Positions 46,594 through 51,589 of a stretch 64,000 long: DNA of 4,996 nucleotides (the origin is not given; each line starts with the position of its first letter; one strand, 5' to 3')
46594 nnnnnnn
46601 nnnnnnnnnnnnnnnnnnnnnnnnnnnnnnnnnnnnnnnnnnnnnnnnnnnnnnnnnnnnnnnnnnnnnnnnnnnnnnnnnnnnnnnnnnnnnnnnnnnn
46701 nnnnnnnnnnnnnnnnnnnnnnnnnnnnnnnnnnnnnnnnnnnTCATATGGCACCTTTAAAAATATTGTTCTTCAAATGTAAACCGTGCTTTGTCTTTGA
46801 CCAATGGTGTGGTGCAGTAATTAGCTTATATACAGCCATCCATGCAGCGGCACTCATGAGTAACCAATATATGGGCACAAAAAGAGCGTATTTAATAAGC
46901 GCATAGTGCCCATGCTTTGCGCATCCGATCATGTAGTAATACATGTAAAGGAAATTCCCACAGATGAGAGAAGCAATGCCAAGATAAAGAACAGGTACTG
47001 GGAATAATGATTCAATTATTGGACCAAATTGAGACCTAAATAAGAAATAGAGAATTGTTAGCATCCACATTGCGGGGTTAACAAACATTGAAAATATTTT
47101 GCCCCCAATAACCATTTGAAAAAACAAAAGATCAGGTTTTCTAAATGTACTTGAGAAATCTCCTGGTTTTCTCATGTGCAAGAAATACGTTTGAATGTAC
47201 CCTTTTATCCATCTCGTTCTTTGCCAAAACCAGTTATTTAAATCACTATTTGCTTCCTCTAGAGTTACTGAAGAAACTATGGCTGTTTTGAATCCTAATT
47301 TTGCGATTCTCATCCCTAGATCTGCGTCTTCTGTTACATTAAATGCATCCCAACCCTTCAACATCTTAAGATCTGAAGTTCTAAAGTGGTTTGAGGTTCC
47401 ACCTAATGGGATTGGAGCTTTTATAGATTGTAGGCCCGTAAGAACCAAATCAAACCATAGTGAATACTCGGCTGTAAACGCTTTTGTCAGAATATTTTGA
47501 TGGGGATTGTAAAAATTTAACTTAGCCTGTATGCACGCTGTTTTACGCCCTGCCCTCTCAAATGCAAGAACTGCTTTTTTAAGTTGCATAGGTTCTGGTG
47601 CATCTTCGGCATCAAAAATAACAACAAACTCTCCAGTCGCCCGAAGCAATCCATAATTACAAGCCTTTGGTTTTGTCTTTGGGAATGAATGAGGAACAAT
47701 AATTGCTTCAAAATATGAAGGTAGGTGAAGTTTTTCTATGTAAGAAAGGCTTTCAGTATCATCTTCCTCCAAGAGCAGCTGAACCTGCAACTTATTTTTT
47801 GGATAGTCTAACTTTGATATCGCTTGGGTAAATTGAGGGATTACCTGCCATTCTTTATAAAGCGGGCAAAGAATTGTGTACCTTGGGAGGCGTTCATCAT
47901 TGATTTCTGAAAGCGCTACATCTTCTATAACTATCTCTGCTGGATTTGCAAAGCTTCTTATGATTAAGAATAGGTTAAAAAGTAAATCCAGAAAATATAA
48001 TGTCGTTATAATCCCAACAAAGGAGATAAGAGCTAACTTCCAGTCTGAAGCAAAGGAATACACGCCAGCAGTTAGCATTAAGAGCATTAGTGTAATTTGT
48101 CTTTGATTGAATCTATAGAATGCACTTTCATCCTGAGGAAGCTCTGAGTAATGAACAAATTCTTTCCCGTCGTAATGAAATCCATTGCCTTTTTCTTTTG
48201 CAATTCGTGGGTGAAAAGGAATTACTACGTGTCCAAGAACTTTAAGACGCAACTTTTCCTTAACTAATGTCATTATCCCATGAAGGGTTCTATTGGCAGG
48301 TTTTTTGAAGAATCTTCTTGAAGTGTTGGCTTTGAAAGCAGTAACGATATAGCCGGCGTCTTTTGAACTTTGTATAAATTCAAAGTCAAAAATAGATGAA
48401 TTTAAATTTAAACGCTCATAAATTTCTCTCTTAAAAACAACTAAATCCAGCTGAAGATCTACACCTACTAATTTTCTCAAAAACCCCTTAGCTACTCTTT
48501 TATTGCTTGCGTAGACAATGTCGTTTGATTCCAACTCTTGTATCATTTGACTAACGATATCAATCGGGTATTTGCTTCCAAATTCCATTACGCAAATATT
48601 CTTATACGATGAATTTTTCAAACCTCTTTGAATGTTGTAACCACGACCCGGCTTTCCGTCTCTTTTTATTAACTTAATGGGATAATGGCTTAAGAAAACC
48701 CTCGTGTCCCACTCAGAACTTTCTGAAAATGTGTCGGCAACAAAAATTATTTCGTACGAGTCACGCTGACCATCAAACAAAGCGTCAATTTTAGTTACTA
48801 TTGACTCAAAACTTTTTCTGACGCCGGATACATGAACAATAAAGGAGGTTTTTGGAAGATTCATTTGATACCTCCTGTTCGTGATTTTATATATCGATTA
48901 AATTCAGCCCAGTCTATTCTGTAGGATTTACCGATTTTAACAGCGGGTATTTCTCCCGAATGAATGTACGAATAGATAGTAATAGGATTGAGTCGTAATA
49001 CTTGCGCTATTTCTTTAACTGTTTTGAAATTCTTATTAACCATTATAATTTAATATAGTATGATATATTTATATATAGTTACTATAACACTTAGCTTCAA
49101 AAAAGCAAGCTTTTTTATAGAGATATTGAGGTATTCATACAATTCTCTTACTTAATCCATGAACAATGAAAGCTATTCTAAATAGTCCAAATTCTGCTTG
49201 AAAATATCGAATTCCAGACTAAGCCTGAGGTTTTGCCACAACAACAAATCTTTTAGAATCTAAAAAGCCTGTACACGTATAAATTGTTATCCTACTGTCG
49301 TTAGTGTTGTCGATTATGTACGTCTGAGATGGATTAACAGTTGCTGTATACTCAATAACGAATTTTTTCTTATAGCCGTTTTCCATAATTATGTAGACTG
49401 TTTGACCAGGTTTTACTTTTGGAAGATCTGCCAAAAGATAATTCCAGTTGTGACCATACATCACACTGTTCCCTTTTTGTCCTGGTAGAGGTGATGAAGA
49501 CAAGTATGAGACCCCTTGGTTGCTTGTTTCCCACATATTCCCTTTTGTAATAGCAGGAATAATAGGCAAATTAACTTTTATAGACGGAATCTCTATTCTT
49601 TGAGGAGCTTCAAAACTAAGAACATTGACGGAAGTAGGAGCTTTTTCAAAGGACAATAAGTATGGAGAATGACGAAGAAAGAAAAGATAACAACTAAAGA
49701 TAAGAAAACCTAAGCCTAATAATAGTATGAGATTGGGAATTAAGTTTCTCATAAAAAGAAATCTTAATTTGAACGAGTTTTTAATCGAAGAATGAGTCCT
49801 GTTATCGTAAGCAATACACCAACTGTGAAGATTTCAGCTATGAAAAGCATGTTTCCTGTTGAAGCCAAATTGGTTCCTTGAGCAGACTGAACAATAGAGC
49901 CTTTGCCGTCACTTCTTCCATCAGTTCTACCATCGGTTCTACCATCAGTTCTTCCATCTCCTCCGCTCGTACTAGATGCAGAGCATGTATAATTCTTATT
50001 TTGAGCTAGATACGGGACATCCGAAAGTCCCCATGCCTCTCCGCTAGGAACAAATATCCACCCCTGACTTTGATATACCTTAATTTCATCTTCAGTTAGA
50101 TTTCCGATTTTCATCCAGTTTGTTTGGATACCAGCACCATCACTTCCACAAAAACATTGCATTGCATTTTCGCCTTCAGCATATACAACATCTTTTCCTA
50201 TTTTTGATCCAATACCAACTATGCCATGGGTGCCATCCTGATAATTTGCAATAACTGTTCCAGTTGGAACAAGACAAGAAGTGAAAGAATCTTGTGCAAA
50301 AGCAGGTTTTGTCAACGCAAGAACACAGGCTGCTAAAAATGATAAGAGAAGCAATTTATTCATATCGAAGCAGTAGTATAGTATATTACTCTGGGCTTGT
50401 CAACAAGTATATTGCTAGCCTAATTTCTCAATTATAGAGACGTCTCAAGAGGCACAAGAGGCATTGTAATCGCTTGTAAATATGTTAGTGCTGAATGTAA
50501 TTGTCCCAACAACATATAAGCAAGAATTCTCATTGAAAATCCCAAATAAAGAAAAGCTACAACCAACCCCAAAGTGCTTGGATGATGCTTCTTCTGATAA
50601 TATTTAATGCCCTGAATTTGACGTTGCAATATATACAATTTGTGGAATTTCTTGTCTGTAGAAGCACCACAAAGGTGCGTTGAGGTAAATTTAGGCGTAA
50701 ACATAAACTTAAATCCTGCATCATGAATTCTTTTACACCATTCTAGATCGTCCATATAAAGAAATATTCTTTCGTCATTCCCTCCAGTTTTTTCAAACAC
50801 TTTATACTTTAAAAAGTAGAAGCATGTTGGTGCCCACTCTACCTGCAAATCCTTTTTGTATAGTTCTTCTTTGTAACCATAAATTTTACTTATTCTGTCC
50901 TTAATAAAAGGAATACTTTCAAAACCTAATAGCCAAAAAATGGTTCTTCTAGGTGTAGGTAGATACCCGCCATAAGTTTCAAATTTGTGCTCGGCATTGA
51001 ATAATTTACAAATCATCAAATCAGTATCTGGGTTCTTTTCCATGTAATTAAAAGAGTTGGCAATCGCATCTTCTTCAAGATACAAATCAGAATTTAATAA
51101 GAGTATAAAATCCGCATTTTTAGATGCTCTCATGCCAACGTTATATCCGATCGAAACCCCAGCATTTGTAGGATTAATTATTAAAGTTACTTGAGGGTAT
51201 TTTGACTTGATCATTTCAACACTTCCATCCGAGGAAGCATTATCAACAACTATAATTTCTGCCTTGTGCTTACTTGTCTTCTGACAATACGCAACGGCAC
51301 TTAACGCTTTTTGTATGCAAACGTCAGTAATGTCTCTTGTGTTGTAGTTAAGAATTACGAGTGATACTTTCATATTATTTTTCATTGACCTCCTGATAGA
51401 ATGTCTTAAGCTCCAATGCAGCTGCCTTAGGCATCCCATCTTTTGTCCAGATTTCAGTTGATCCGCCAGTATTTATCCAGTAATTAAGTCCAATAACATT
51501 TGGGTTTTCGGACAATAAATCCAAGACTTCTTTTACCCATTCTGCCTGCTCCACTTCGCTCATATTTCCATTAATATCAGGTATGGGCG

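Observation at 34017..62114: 28-kb envelope glycan / protein-glycosylation cluster built from three sets of paralogs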

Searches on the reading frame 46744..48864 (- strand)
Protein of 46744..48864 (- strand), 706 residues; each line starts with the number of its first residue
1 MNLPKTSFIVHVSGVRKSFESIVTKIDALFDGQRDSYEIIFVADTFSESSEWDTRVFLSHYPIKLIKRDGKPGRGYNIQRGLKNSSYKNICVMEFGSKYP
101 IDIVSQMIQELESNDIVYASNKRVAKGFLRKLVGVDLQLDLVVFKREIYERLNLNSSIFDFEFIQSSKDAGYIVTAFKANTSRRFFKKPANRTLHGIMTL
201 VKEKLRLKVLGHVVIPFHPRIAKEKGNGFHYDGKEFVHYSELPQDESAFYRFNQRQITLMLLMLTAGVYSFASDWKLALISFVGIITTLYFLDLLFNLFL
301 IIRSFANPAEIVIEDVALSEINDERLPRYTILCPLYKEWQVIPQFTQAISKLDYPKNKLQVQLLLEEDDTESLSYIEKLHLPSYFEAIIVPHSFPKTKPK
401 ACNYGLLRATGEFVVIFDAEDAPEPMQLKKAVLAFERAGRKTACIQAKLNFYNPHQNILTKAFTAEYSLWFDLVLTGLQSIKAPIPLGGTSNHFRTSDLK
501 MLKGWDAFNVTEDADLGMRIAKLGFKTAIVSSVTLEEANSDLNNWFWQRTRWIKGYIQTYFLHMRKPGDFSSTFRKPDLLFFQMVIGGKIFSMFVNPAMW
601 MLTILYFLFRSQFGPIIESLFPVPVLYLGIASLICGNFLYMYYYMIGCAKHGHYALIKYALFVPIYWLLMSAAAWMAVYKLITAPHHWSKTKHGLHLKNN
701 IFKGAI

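Call 4: search_protein_families(library=pfam, proteins=[window:46744-48864:-], max_evalue=0.01)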
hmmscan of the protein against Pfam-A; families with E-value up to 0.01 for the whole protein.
window:46744-48864:- (706 aa): 4 families
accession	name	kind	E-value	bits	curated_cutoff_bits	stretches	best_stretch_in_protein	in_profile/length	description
PF13632.12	Glyco_trans_2_3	-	1.1e-17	64.9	27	1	413-620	1-183/198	Glycosyl transferase family group 2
PF13641.12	Glyco_tranf_2_3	-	1.7e-17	64.7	27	1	327-555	1-230/230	Glycosyltransferase like family 2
PF00535.33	Glycos_transf_2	-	5.6e-14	52.8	23.3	1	331-470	2-132/168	Glycosyl transferase family 2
PF13506.12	Glyco_transf_21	-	3.3e-05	23.9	21.7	1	387-553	5-173/174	Glycosyl transferase family 21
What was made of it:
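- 46744..48864 (-): Operon 2: GT2b, a BcsA-type synthase with a degenerate N-terminal GT2-like domain. Pfam hits cover residues 327-620 only (call 4).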

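Call 7: search_protein_families(library=ncbifam, proteins=[window:46744-48864:-], max_evalue=0.01)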
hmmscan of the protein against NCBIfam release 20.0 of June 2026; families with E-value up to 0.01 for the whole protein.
window:46744-48864:- (706 aa): 10 families
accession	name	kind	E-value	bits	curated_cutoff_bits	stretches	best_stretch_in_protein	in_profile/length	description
TIGR03030.1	CelA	equivalog_domain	2.5e-17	62.2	699.1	1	289-562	94-383/714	UDP-forming cellulose synthase catalytic subunit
TIGR03111.1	glyc2_xrt_Gpos1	hypoth_equivalog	3.3e-15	55.8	363.95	1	302-689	23-415/439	TIGR03111 family XrtG-associated glycosyltransferase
NF008558.0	PRK11498.1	equivalog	4.8e-13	47.9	992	1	301-561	248-506/872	UDP-forming cellulose synthase catalytic subunit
TIGR03937.1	PgaC_IcaA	equivalog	1.2e-12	47.6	422.3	1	319-683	37-392/407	poly-beta-1,6-N-acetyl-D-glucosamine synthase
NF053846.1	glyco_with_XrtP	equivalog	6.4e-09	35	520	1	475-692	209-436/440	XrtP-associated glycosyltransferase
TIGR03965.1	mycofact_glyco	equivalog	6.7e-06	25.2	280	1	320-555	67-299/467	mycofactocin biosynthesis glycosyltransferase MftF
NF041865.1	EpsU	equivalog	2.9e-05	23.3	700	1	412-559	124-268/394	exopolysaccharide biosynthesis GT2 family glycosyltransferase EpsU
TIGR04283.1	glyco_like_mftF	equivalog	4.9e-05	23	182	0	330-532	2-180/221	TIGR04283 family arsenosugar biosynthesis glycosyltransferase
NF012033.0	PRK15489.1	equivalog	0.0039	15.4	537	0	278-551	22-305/703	glycosyl transferase family protein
NF007482.0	PRK10073.1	equivalog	0.0081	15.2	423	0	327-426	6-101/334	glycosyltransferase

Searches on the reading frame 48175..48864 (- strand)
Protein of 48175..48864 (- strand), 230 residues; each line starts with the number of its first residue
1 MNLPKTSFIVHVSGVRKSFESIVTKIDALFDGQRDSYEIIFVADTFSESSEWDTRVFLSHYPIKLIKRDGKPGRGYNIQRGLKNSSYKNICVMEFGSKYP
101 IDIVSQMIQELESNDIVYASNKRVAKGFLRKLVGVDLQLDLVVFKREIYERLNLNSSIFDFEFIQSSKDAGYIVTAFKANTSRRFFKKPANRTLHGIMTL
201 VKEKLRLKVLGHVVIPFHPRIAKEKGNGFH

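Call 30: search_protein_families(library=pfam, proteins=[window:48175-48864:-], max_evalue=1)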
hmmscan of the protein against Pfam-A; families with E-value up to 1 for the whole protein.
window:48175-48864:- (230 aa): 1 family
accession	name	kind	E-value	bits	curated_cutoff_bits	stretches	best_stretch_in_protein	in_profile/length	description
PF00535.33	Glycos_transf_2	-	0.033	14.6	23.3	1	26-121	17-115/168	Glycosyl transferase family 2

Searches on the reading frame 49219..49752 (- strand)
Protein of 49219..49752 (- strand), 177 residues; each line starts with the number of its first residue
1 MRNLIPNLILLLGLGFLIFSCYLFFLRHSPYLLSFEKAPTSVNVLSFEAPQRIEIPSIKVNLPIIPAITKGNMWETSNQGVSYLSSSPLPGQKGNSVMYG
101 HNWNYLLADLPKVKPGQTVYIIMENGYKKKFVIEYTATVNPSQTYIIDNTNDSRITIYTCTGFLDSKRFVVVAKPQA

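Call 5: search_protein_families(library=pfam, proteins=[window:49219-49752:-], max_evalue=0.01)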
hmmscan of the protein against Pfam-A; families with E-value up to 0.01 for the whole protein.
window:49219-49752:- (177 aa): 1 family
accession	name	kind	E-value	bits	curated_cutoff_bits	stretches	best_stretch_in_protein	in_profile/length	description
PF04203.18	Sortase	-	3.5e-23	82.1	26.6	1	53-175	1-124/125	Sortase domain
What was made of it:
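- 49219..49752 (-): Dedicated sortase. PF04203 3.5e-23 (call 5).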

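Call 8: search_protein_families(library=ncbifam, proteins=[window:49219-49752:-], max_evalue=0.01)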
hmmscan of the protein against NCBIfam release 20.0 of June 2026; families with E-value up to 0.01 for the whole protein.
window:49219-49752:- (177 aa): 7 families
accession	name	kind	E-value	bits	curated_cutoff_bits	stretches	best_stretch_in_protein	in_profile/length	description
TIGR01076.1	sortase_fam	subfamily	3.1e-12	46.5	39.35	1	52-173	2-125/136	sortase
NF033745.1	class_C_sortase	subfamily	2.2e-11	43.9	160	1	52-173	95-218/220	class C sortase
NF033746.1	class_D_sortase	subfamily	6.9e-11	42.1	165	1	52-175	12-133/135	class D sortase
NF058671.1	sortase_SrtD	exception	2e-10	40.7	140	1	52-172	66-184/187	class D sortase, LPxTATN-specific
NF033748.1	class_F_sortase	subfamily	3e-10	39.9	166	1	45-167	6-140/155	class F sortase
TIGR03784.1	marine_sortase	equivalog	6.4e-08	32.4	158.25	1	80-163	77-159/174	class GN sortase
NF033747.1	class_E_sortase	subfamily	5.6e-07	29.6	160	1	48-174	69-204/211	class E sortase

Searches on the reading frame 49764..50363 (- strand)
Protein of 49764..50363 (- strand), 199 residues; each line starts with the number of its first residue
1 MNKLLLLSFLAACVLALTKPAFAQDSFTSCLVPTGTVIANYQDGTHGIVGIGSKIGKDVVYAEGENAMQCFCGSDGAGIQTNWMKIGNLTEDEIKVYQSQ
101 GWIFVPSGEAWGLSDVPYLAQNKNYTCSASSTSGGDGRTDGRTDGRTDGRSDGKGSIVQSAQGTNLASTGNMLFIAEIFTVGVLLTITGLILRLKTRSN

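Call 5: search_protein_families(library=pfam, proteins=[window:49764-50363:-], max_evalue=0.01)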
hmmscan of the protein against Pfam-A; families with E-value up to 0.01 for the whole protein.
window:49764-50363:- (199 aa): 0 families

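Call 8: search_protein_families(library=ncbifam, proteins=[window:49764-50363:-], max_evalue=0.01)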
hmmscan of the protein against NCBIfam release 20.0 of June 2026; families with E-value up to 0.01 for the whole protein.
window:49764-50363:- (199 aa): 0 families

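Call 63: search_protein_families(library=pfam, proteins=[window:49764-50363:-], max_evalue=0.1)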
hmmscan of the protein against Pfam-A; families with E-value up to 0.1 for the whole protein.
window:49764-50363:- (199 aa): 1 family
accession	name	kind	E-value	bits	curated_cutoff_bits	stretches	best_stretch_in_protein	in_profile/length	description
PF04956.18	TrbC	-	0.035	14.7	27.9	1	2-48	9-52/98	TrbC/VIRB2 pilin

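Call 85: find_related_loci(query=A6, collection=metagenome_contigs, flank=10000)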
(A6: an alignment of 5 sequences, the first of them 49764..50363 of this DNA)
Query A6 (199 aa) in metagenome_contigs; peptide patterns used: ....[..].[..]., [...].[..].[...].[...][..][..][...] (x = any residue, [..] = any of these).
227 stretches matched a pattern; 136 encode a relative of the query (tblastn E <= 1e-3); the best 80 are kept; 80 distinct loci.
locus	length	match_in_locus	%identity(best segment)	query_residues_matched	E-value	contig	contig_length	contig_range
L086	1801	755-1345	63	1-195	2e-82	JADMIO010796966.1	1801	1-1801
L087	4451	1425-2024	45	1-195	5e-47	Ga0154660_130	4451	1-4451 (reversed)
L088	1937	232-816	42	16-197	8e-43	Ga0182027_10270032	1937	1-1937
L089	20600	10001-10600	38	1-193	3e-38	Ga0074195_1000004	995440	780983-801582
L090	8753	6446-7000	44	21-199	2e-38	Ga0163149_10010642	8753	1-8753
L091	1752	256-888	38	1-198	2e-38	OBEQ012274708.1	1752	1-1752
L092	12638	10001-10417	49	4-139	5e-38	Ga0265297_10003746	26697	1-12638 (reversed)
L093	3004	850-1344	42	21-197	4e-38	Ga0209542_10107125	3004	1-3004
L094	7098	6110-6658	39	5-197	7e-38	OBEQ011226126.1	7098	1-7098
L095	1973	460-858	50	4-127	2e-38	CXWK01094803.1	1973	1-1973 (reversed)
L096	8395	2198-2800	39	4-197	2e-37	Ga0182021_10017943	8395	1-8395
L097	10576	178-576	51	1-132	2e-37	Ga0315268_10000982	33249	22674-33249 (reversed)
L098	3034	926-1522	41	4-198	1e-36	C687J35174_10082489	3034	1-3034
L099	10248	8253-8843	41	14-193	8e-37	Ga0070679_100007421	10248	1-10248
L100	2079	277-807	43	4-197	7e-37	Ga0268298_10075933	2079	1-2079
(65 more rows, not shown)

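Call 89: search_solved_structures(query=A7, max_evalue=10)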
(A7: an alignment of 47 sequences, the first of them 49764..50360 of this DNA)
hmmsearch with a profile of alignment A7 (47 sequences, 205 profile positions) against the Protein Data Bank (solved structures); distinct sequences matched with E-value up to 10: 2.
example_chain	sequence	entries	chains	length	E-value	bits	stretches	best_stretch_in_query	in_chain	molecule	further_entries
8pr2_B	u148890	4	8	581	0.15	14.8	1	110-164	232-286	C-Jun-amino-terminal kinase-interacting protein 3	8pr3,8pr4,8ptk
8jj5_B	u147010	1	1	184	1.3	11.6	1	166-199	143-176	Uroplakin 2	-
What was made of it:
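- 49764..50363 (-): LAxTG sortase substrate: signal peptide, a ~100-aa four-Cys domain of unknown family, a low-complexity linker, LASTG, a TM helix and a basic tail. No Pfam or PDB relative (calls 63, 89).
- Closest known: Actinomyces oris GspA / SrtA / LcpA glycoprotein anchoring. Different: The substrate domain is unrelated to any known family (calls 63, 89).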

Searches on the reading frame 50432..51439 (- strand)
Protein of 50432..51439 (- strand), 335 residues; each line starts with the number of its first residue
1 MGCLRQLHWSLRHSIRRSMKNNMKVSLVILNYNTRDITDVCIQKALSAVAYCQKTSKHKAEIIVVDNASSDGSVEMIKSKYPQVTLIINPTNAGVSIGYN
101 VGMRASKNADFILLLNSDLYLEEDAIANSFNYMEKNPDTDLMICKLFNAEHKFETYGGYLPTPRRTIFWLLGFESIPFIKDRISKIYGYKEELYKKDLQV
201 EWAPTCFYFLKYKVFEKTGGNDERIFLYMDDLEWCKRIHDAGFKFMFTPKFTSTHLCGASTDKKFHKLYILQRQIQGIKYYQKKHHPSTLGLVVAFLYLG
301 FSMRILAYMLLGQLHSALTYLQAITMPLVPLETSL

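Call 5: search_protein_families(library=pfam, proteins=[window:50432-51439:-], max_evalue=0.01)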
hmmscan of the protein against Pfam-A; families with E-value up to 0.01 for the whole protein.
window:50432-51439:- (335 aa): 2 families
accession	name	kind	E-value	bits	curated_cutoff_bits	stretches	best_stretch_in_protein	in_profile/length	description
PF00535.33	Glycos_transf_2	-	1.4e-16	61.4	23.3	1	26-142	1-112/168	Glycosyl transferase family 2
PF13641.12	Glyco_tranf_2_3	-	1.7e-05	25.4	27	1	25-260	3-216/230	Glycosyltransferase like family 2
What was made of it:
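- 50432..51439 (-): Operon 3: soluble-type GT2 (WbbL/rhamnosyltransferase-like, weak). Glycos_transf_2 1.4e-16 (call 5).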

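Call 8: search_protein_families(library=ncbifam, proteins=[window:50432-51439:-], max_evalue=0.01)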
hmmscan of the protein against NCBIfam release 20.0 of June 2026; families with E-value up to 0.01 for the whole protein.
window:50432-51439:- (335 aa): 13 families
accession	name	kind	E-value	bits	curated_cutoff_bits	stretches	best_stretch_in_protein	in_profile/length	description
TIGR01556.1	rhamnosyltran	subfamily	7.9e-12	44.9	200.55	2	56-136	18-101/281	rhamnosyltransferase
NF041875.1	EPS_EpsD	equivalog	2.2e-09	37.2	370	1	25-134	1-105/325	exopolysaccharide biosynthesis glycosyltransferase EpsD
TIGR03965.1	mycofact_glyco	equivalog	2.4e-09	36.6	280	1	22-120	73-166/467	mycofactocin biosynthesis glycosyltransferase MftF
NF007482.0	PRK10073.1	equivalog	2.5e-09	36.6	423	1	19-144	2-120/334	glycosyltransferase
TIGR03111.1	glyc2_xrt_Gpos1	hypoth_equivalog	6.6e-09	35.1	363.95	1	15-147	41-170/439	TIGR03111 family XrtG-associated glycosyltransferase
TIGR03937.1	PgaC_IcaA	equivalog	1.8e-07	30.5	422.3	1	9-138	31-155/407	poly-beta-1,6-N-acetyl-D-glucosamine synthase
NF038302.1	EPS_HpsE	equivalog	2.7e-07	29.9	300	1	24-139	2-117/307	hormogonium polysaccharide biosynthesis glycosyltransferase HpsE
NF047683.1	TeichurnBiosyTuaG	equivalog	6e-07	29.3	400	1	20-136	3-114/252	teichuronic acid biosynthesis protein TuaG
TIGR04283.1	glyco_like_mftF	equivalog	1.4e-06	28.1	182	1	51-133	20-97/221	TIGR04283 family arsenosugar biosynthesis glycosyltransferase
NF050113.1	gal_furan_GlfT1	equivalog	3e-06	26.8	330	1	43-122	15-93/290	galactofuranosyltransferase GlfT1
NF007986.1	PRK10714.1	equivalog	0.00014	21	529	1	21-120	4-102/316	undecaprenyl-phosphate 4-deoxy-4-formamido-L-arabinose transferase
TIGR04195.1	S_glycosyl_SunS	equivalog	0.0012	17.8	350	1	39-123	69-146/421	SunS family peptide S-glycosyltransferase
TIGR04009.1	wcaE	equivalog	0.0056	16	369.2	1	42-131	16-105/248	colanic acid biosynthesis glycosyltransferase WcaE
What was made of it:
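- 50432..51439 (-): TIGR01556 8e-12, below its cutoff (call 8).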
